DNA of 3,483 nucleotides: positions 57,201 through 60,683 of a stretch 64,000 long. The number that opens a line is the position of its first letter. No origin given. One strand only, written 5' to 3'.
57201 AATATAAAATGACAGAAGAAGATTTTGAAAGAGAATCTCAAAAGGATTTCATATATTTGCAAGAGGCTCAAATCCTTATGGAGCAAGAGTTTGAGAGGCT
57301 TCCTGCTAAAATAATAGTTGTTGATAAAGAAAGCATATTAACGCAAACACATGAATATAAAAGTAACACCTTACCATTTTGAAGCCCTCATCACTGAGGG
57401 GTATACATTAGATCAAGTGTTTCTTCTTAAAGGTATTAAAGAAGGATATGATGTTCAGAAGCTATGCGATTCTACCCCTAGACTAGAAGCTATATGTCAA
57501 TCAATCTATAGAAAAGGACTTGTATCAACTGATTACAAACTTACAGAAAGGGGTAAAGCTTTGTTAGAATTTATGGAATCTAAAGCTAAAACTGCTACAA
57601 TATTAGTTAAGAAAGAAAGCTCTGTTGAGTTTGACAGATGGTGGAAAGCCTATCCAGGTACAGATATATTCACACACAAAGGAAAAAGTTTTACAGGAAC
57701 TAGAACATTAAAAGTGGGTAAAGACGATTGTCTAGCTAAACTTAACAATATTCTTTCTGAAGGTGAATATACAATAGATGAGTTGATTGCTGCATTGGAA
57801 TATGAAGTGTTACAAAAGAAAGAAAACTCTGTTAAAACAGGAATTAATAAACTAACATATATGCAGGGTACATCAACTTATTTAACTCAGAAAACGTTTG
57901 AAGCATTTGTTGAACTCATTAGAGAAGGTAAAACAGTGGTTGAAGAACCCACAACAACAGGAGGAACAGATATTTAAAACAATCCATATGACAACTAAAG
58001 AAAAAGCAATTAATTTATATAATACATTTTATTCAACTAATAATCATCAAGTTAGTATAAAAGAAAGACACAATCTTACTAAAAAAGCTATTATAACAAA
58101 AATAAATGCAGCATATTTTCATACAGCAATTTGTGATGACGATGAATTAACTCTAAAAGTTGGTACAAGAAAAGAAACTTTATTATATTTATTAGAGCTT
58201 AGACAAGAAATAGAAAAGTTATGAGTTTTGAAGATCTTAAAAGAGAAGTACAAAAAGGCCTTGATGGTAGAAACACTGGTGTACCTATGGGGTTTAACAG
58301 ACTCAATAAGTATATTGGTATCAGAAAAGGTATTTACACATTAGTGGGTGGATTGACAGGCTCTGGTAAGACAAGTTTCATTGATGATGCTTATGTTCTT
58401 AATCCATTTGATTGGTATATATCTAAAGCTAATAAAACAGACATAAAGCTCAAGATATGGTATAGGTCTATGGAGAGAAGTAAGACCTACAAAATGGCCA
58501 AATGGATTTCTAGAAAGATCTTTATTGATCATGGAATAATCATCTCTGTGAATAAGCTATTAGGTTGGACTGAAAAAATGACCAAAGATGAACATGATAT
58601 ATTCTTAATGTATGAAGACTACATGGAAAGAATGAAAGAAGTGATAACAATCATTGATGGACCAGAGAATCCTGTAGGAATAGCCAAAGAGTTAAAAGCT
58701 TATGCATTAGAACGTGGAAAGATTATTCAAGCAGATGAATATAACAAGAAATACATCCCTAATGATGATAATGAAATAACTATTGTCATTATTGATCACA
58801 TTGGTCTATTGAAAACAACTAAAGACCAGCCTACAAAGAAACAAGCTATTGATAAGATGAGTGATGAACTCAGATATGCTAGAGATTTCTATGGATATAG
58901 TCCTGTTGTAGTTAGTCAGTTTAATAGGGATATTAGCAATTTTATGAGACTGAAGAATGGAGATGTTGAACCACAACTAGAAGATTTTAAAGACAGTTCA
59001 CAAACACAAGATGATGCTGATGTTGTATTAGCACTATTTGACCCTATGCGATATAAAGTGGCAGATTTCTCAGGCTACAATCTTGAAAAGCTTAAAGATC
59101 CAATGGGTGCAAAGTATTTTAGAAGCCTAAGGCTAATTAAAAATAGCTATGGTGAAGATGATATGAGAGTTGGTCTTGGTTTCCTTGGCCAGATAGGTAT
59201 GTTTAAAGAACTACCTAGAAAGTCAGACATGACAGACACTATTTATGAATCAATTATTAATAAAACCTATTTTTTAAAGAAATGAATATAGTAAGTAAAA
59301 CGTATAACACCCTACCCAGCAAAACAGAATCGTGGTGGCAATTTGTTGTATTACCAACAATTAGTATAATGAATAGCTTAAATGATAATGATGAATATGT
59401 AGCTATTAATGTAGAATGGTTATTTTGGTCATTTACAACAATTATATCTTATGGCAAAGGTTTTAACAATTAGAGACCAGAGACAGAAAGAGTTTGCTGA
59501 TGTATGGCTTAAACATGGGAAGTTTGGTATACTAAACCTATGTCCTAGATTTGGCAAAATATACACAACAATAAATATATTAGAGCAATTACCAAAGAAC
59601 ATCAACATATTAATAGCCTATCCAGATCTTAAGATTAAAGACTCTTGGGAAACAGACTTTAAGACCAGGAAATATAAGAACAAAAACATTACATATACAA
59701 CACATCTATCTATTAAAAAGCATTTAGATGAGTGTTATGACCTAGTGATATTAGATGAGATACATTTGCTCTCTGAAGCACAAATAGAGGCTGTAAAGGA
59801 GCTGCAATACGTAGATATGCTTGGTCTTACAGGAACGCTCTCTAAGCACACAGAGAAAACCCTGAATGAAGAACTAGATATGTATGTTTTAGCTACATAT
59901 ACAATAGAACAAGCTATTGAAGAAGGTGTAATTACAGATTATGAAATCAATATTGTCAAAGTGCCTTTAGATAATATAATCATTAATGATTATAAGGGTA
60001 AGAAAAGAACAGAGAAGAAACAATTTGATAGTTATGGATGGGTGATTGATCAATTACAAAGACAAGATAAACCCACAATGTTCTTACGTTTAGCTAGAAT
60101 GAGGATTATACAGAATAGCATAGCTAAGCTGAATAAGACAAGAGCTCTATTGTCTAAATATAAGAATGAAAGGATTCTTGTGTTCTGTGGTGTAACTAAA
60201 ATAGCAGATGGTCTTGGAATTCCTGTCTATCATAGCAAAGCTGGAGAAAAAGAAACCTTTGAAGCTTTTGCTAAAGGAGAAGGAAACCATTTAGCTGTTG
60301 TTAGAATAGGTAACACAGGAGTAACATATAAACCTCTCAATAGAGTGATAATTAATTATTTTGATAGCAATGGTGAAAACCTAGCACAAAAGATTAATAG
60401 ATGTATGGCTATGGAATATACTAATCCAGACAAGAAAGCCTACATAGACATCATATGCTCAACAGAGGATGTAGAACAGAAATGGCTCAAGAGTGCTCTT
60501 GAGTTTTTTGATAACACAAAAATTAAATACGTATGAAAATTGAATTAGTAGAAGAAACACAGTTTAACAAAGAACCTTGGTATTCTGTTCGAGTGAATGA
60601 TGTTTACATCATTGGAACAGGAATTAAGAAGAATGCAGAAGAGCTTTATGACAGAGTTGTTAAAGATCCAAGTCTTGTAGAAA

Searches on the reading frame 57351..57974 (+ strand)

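Call 79: search_protein_families(library=pfam, proteins=[window:57351-57974:+], max_evalue=0.001)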
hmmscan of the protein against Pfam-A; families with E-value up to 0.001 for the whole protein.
window:57351-57974:+ (208 aa): 1 family
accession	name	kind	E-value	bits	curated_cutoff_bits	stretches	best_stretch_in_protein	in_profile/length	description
PF24409.1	wHTH-PRTase_assc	-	0.00079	19.9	27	0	41-90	24-73/83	wHTH-PRTase associated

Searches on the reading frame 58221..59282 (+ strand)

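Call 79: search_protein_families(library=pfam, proteins=[window:58221-59282:+], max_evalue=0.001)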
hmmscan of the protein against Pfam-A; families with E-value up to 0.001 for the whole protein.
window:58221-59282:+ (354 aa): 1 family
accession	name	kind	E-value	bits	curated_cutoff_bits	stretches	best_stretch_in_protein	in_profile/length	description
PF03796.21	DnaB_C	-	5.9e-17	62.3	27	1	183-282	127-220/255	DnaB-like helicase C terminal domain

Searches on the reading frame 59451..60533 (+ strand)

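Call 79: search_protein_families(library=pfam, proteins=[window:59451-60533:+], max_evalue=0.001)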
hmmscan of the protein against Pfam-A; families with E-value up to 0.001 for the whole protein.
window:59451-60533:+ (361 aa): 3 families
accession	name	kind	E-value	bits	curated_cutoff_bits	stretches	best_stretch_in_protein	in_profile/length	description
PF04851.21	ResIII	-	1e-05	25.9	22.5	1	38-131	60-163/164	Type III restriction enzyme, res subunit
PF00271.37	Helicase_C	-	1.4e-05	25.7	23.5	1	226-319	2-107/110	Helicase conserved C-terminal domain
PF00270.35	DEAD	-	0.00088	19.5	26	0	41-135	55-165/167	DEAD/DEAH box helicase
